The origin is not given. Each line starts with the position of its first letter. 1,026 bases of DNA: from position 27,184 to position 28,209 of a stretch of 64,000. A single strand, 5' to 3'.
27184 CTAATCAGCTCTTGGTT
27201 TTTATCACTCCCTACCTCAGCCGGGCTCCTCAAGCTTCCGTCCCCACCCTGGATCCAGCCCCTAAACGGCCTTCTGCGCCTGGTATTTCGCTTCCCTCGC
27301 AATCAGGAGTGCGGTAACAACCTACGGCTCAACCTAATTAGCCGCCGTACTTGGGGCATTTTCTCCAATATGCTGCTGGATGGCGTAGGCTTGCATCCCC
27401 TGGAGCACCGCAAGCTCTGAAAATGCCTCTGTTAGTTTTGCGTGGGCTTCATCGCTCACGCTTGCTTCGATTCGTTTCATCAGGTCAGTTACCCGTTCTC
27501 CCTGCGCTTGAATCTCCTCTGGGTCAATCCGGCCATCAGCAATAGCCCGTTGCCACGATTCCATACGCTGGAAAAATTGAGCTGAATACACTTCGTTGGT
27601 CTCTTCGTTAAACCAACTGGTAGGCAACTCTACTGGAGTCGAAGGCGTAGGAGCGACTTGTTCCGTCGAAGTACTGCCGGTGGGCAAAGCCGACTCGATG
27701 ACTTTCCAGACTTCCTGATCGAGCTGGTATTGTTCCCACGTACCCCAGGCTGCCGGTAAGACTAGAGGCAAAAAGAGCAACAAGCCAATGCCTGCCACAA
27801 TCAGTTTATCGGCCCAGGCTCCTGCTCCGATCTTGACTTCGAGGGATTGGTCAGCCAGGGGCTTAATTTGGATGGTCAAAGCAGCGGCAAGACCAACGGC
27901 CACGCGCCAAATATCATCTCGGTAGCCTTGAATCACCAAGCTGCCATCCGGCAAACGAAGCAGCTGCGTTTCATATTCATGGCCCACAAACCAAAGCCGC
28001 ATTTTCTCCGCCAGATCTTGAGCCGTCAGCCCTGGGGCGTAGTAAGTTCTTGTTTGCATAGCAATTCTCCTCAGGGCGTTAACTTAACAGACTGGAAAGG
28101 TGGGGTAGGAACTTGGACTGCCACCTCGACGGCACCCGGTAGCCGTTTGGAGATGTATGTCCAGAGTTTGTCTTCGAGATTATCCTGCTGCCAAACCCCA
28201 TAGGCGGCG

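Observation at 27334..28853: Three-gene operon of unknown proteins in which one gene is a fusion of paralogs of the other two (split versus fused forms side by side)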

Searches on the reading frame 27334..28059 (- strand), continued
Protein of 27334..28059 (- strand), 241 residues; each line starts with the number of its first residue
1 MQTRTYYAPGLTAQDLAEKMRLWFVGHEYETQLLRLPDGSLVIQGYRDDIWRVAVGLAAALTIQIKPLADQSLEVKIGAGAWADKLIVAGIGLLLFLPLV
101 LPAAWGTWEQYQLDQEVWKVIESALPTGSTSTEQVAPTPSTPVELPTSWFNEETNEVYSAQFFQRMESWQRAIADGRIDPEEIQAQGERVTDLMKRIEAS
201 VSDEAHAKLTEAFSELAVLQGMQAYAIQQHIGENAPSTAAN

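Call 47: search_protein_families(library=padloc, alignment_id=A3, max_evalue=0.001)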
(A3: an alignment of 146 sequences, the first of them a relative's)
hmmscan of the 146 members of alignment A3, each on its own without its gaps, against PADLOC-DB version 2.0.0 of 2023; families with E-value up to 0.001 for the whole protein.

A. member 1, P0076 (180 aa): 0 families

B. families by the number of members that match (of 146 scanned): 43 families (the first 25 are shown)
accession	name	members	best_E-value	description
PDLC02421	Aga_TIR-PNTD1-PNTD2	8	8.1e-12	Class I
PDLC02403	Aga_TIR-PNTD1-PNTD2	8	4.7e-10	Class I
PDLC05062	PDC-S66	6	8.8e-11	-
PDLC02012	SAVED5--SAVED_TIR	6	3.2e-09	-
PDLC00420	ThsB1|ThsB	5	1.2e-07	TIR-like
PDLC00425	ThsB1|ThsB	3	1.5e-05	TIR-like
PDLC04138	mad6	2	3.6e-40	mads_6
PDLC04042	PD-T4-6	2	3.2e-34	-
PDLC04053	PD-T4-6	2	7.7e-30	-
PDLC04047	PD-T4-6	2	1.5e-29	-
PDLC04041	PD-T4-6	2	1.9e-26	-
PDLC04054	PD-T4-6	2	2.7e-25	-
PDLC01088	C3a189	2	5.9e-25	kinase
PDLC03920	MkoA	2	8.6e-25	-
PDLC04060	PD-T4-6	2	1.1e-24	-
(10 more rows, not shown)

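Call 48: search_protein_families(library=ncbifam, alignment_id=A3, max_evalue=0.001)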
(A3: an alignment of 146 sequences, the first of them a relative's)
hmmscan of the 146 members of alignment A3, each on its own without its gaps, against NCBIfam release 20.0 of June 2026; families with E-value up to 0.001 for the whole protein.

A. member 1, P0076 (180 aa): 0 families

B. families by the number of members that match (of 146 scanned): 29 families (the first 25 are shown)
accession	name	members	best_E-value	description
NF011149.0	PRK14559.1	16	6.7e-09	serine/threonine phosphatase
NF045510.1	4Cys_prefix_kin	12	1.5e-06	4-Cys prefix domain-containing protein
NF058526.1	Thoeris_type3_ThcB4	4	6.7e-08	Thoeris type III anti-phage system protein ThcB4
NF049953.1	ribbon_DG_selen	4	1.1e-05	zinc ribbon-containing (seleno)protein DG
NF003161.0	PRK04136.1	3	2.6e-06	50S ribosomal protein L40e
NF047741.1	antiphage_MADS6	2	3.2e-27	methylation-associated defense system protein kinase MAD6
NF033483.0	PknB_PASTA_kin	2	1e-25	Stk1 family PASTA domain-containing Ser/Thr kinase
TIGR03903.1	TOMM_kin_cyc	2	3.5e-20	TOMM system kinase/cyclase fusion protein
NF033442.0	BREX_PglW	2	8e-16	BREX system serine/threonine kinase PglW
NF009651.0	PRK13184.1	2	6e-15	serine/threonine-protein kinase PknD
NF052427.1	StpK7MSMEG_1200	2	7.5e-14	serine/threonine protein kinase StpK7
NF042941.1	Retron_TIR_antiphage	2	1.6e-07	TIR domain-containing anti-phage reverse transcriptase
NF033761.1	gliding_GltJ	2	6.5e-06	adventurous gliding motility protein GltJ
TIGR01259.1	comE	2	1e-05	comEA protein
NF042912.1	Amuc_1098_fam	2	4.8e-05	Amuc_1098 family type IV pilus outer membrane protein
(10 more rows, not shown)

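Call 49: list_cluster_members(proteins=[P0077, P0079, P0081, P0082, P0084, P0193, P0110, P0120, P0083, P0139])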
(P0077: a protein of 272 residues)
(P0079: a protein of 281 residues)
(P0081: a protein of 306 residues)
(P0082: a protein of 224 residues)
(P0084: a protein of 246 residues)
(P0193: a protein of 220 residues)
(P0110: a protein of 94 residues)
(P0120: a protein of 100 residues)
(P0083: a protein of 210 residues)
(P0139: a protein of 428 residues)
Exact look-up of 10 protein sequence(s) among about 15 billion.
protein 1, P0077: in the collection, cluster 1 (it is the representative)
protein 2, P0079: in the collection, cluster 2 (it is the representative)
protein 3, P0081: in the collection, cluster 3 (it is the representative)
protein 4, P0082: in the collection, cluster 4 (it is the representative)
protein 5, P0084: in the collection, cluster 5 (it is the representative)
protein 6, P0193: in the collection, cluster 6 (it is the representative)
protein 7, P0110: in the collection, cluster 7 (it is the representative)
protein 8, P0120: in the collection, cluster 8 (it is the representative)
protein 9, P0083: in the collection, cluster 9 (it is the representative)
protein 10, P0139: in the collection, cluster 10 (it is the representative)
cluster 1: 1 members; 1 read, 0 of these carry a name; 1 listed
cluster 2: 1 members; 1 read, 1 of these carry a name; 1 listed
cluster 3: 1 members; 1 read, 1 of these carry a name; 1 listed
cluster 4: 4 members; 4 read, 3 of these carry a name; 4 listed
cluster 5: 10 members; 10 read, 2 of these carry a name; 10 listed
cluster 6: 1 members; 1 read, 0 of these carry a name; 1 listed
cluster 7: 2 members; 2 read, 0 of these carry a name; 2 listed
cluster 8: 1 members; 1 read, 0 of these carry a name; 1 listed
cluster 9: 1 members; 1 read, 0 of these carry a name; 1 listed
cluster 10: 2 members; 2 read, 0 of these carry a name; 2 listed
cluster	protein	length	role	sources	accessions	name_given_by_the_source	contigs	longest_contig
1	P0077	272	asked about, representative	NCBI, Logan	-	-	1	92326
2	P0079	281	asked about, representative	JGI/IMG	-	hypothetical protein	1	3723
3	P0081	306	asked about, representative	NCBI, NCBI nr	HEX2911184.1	MAG TPA: hypothetical protein VH186_10280 [Chloroflexia bacterium] | hypothetical protein [Chloroflexia bacterium]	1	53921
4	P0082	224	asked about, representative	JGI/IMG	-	hypothetical protein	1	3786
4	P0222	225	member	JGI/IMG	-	hypothetical protein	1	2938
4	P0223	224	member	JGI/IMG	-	hypothetical protein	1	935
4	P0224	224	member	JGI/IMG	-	-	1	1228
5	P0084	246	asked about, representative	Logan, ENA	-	-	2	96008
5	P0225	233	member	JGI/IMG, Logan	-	hypothetical protein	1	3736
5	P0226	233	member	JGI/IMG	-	hypothetical protein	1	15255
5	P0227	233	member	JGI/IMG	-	-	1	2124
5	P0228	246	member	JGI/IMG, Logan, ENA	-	-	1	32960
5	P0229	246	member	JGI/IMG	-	-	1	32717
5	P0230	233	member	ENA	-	-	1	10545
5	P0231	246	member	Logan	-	-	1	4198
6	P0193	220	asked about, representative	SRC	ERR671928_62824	-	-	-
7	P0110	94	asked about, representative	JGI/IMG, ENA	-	-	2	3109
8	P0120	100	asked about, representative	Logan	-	-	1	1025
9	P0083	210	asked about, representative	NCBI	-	-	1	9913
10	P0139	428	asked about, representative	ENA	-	-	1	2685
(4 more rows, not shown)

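Call 50: find_encoding_contigs(protein=P0084, flank=6000, max_places=3)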
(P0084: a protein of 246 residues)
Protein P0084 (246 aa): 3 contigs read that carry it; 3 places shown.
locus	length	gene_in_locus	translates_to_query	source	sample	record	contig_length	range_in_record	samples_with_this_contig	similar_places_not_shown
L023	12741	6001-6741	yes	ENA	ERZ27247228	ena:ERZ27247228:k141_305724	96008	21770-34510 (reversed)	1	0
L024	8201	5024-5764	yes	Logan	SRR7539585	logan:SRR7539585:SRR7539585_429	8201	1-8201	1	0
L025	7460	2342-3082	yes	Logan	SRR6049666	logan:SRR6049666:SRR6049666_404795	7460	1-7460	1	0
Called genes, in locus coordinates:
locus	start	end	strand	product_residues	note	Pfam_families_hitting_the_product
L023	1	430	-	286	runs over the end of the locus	PF02749:QRPTase_N, PF01729:QRPTase_C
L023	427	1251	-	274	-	PF02569:Pantoate_ligase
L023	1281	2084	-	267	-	PF02548:Pantoate_transf, PF13714:PEP_mutase (weak)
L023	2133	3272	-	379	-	PF00226:DnaJ, PF13432:TPR_16 (faint), PF14559:TPR_19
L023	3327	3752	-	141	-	PF01288:HPPK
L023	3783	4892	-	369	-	PF00480:ROK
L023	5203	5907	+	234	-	-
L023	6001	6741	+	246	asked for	-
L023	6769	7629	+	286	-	PF01904:DUF72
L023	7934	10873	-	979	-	PF07622:DUF1583 (faint), PF07081:DUF1349 (faint), PF13620:CarboxypepD_reg (faint), PF17936:Big_6 (faint), PF12866:DUF3823 (faint), PF00404:Dockerin_1 (weak)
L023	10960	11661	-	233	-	-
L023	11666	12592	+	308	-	PF07291:MauE, PF07681:DoxX (faint)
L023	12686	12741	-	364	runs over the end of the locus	PF01208:URO-D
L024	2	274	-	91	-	?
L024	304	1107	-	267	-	PF02548:Pantoate_transf, PF13714:PEP_mutase (weak)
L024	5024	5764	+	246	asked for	-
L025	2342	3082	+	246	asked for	-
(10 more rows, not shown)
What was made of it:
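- The C-N form is seen on several independent contigs (calls 49, 50).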

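Call 64: search_dna_similar(query=P0094, collection=plasmids, mode=protein, max_evalue=0.001, max_rows=25)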
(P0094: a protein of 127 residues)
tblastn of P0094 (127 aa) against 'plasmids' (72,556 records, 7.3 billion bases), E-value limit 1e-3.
No match.

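Call 65: search_dna_similar(query=P0094, collection=phages, mode=protein, max_evalue=0.001, max_rows=15)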
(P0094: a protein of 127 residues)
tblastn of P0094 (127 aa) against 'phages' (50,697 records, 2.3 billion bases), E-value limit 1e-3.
No match.
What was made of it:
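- On Known anti-phage defence systems (PADLOC-DB v2): One standalone N-module representative gave no plasmid or phage tblastn hit (calls 64, 65).
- The one standalone N-module representative tested gave no plasmid or phage copies (calls 64, 65).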

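Call 68: find_encoding_contigs(protein=P0110, flank=3000, max_places=2)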
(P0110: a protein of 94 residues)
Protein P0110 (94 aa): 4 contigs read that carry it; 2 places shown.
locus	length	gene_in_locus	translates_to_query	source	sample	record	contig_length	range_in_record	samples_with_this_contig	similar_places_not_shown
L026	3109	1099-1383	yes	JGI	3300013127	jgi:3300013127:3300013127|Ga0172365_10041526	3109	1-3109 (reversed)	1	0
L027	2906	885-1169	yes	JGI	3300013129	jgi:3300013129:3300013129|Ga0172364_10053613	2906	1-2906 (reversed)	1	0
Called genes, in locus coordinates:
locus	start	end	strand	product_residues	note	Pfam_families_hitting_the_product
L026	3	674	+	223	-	?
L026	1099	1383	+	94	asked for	-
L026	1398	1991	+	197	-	PF17032:Zn_ribbon_15 (faint), PF12773:DZR, PF13240:Zn_Ribbon_1 (weak), PF13248:Zn_ribbon_3 (weak), PF24460:DUF7575 (faint), PF13240:Zn_Ribbon_1, PF13248:Zn_ribbon_3 (weak)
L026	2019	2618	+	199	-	PF18912:DZR_2 (weak), PF12773:DZR, PF24460:DUF7575 (faint), PF13240:Zn_Ribbon_1, PF13248:Zn_ribbon_3 (weak)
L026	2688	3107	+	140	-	?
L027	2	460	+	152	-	?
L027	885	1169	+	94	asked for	-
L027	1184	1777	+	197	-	PF17032:Zn_ribbon_15 (faint), PF12773:DZR, PF13240:Zn_Ribbon_1 (weak), PF13248:Zn_ribbon_3 (weak), PF24460:DUF7575 (faint), PF13240:Zn_Ribbon_1, PF13248:Zn_ribbon_3 (weak)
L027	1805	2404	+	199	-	PF18912:DZR_2 (weak), PF12773:DZR, PF24460:DUF7575 (faint), PF13240:Zn_Ribbon_1, PF13248:Zn_ribbon_3 (weak)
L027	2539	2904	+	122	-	?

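Call 69: find_encoding_contigs(protein=P0138, flank=3000, max_places=2)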
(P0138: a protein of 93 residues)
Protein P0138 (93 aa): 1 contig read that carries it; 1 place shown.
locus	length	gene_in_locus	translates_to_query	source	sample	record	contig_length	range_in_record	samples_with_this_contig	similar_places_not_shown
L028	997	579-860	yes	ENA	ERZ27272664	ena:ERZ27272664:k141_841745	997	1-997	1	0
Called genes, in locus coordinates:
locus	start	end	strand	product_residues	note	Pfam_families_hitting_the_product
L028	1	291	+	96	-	?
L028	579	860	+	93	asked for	-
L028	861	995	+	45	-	?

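Call 70: find_encoding_contigs(protein=P0148, flank=3000, max_places=2)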
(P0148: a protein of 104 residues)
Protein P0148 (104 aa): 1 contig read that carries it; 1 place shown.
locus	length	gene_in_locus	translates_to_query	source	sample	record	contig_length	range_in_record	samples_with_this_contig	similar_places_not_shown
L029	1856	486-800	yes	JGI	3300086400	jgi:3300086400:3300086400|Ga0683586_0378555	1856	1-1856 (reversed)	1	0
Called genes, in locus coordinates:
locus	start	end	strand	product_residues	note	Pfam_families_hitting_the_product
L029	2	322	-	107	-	?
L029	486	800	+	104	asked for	-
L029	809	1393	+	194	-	PF13240:Zn_Ribbon_1 (weak)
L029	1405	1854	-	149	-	?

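Call 71: find_encoding_contigs(protein=P0152, flank=3000, max_places=2)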
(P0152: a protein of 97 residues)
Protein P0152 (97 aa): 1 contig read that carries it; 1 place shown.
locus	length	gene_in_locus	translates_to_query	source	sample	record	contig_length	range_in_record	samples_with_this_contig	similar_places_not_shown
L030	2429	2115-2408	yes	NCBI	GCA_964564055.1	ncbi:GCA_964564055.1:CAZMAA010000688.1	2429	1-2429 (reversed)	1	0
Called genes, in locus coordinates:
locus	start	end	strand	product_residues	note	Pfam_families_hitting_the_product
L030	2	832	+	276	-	?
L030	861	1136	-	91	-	PF05899:Cupin_3, PF07883:Cupin_2 (weak)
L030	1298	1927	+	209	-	-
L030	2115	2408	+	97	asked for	-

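Call 72: find_encoding_contigs(protein=P0167, flank=3000, max_places=2)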
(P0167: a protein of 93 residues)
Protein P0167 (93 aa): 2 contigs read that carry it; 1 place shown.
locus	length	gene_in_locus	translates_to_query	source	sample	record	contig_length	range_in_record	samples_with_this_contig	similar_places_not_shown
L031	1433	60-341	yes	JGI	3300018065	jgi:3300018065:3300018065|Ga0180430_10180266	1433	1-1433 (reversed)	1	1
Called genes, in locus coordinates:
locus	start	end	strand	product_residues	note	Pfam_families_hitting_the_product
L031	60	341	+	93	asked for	-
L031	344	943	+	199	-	PF17032:Zn_ribbon_15 (faint), PF24460:DUF7575 (weak), PF12773:DZR, PF13240:Zn_Ribbon_1, PF13248:Zn_ribbon_3, PF13240:Zn_Ribbon_1, PF13248:Zn_ribbon_3, PF24463:DUF7577 (weak)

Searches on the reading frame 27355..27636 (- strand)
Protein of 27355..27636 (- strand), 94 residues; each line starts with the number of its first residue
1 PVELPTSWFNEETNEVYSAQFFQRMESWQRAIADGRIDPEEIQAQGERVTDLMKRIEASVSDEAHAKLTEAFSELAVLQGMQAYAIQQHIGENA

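Call 24: find_related_loci(query=A2, collection=genome_contigs, flank=8000)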
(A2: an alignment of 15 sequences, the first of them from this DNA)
Query A2 (94 aa) in genome_contigs; peptide patterns used: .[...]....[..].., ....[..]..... (x = any residue, [..] = any of these).
89 stretches matched a pattern; 22 encode a relative of the query (tblastn E <= 1e-3); 21 distinct loci.
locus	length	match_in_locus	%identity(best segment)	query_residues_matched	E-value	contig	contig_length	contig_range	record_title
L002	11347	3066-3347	95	1-94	3e-58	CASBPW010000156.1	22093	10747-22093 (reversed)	MAG: uncultured cyanobacterium isolate PMM_0068 genome assembly, contig: PMM_0068_000000000156, whole genome shotgun seq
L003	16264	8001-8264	72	4-91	5e-42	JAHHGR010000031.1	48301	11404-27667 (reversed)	MAG: Aphanocapsa lilacina HA4352-LM1 scaffold_389_c1, whole genome shotgun sequence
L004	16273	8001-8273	67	3-93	6e-41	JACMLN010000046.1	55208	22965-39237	MAG: Gloeobacterales cyanobacterium ES-bin-313 ES-bin-313-contig-k141_1935241, whole genome shotgun sequence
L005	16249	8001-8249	71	4-86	2e-39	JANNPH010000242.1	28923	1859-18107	MAG: Gloeobacteraceae cyanobacterium SOY_34_metabat_159 SOY_34_k141_1181297, whole genome shotgun sequence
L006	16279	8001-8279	58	1-93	2e-37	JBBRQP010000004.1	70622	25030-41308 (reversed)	MAG: Gloeobacterales cyanobacterium isolate metawrap_la1_52 W_la1_52_k141_1233590L_70622_cov_17.0869, whole genome shotg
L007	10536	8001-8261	61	4-90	3e-33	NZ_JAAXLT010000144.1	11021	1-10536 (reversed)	MAG: Candidatus Cyanaurora vandensis isolate LV9 k99_447214, whole genome shotgun sequence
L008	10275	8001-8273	54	4-94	6e-31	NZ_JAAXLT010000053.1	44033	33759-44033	MAG: Candidatus Cyanaurora vandensis isolate LV9 k99_158915, whole genome shotgun sequence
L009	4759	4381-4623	58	6-86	6e-29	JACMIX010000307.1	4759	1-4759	MAG: Gloeobacterales cyanobacterium ES-bin-141 ES-bin-141-contig-k141_7390211, whole genome shotgun sequence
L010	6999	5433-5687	61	4-88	3e-28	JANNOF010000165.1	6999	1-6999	MAG: Gloeobacteraceae cyanobacterium SOY_34_metabat_371 SOY_34_k141_1077163, whole genome shotgun sequence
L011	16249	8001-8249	53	7-89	9e-26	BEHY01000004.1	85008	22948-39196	Candidatus Thermoflexus japonica DNA, contig: NODE_119_4, isolate: HRbin22, whole genome shotgun sequence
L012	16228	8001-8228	54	7-82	4e-24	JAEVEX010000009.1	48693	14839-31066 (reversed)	MAG: Candidatus Thermoflexus tengchongensis isolate QQ.bin.20 NODE_1132_length_48693_cov_8.09914, whole genome shotgun s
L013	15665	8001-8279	84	1-93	4e-52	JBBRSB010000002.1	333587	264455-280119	MAG: Gloeobacterales cyanobacterium isolate La2_maxbin2.427 La2_maxbin2.427_K_1668996L333587_cov_111.9980, whole genome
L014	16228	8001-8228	47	7-82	3e-20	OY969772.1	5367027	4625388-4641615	MAG: uncultured Chloroflexia bacterium isolate MFD02416.bin.2.42 genome assembly, chromosome: 1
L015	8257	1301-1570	41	6-94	8e-20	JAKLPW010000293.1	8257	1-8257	MAG: Anaerolineae bacterium isolate bin N2.130 k141_314122, whole genome shotgun sequence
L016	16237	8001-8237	47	7-85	1e-19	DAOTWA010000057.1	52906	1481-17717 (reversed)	MAG TPA_asm: Anaerolineaceae bacterium isolate H111_98 k127_1571663, whole genome shotgun sequence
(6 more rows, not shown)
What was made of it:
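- The taxa involved (Chloroflexota, myxobacteria, cyanobacteria) are rich in such systems (call 24).
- Tried and rejected: It was repeated with the C-module alignment A2 (call 24).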

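Call 39: search_protein_families(library=pfam, alignment_id=A2, max_evalue=1)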
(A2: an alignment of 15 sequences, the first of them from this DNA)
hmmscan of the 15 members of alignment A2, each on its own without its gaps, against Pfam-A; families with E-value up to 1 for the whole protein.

A. member 1, seq(94 aa): 5 families
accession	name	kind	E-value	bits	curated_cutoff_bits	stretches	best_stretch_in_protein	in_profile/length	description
PF19464.4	DUF6001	-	0.00037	20.1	25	1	15-77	203-264/348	Family of unknown function (DUF6001)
PF10070.14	DabA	-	0.037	12.9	25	1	11-73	36-97/747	Probable inorganic carbon transporter subunit DabA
PF13919.11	ASXH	-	0.055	14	25.8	1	17-51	76-110/130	Asx homology domain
PF25826.1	DUF7952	-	0.072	13.7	33.4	1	16-75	43-101/131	Domain of unknown function (DUF7952)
PF08044.16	DUF1707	-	0.097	13.2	27.6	1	29-49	16-36/53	DUF1707 SHOCT-like domain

B. families by the number of members that match (of 15 scanned): 20 families
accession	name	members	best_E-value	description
PF08044.16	DUF1707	5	0.0028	DUF1707 SHOCT-like domain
PF19464.4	DUF6001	4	0.00037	Family of unknown function (DUF6001)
PF25826.1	DUF7952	3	0.0082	Domain of unknown function (DUF7952)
PF10275.15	Peptidase_C65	3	0.026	Peptidase C65 Otubain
PF04899.17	MbeD_MobD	2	0.017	MbeD/MobD like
PF10070.14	DabA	2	0.037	Probable inorganic carbon transporter subunit DabA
PF04711.18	ApoA-II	2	0.042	Apolipoprotein A-II (ApoA-II)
PF18495.6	VbhA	2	0.083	Antitoxin VbhA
PF19463.4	DUF6000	2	0.089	Family of unknown function (DUF6000)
PF13202.12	EF-hand_5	2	0.11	EF hand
PF20912.2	RPC3_helical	2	0.13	DNA-directed RNA polymerase III subunit RPC3, helical hairpin domain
PF24373.1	DUF7529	1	0.018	Family of unknown function (DUF7529)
PF13919.11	ASXH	1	0.055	Asx homology domain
PF02041.22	Auxin_BP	1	0.074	Auxin binding protein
PF14457.11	Prok-E2_A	1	0.11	Prokaryotic E2 family A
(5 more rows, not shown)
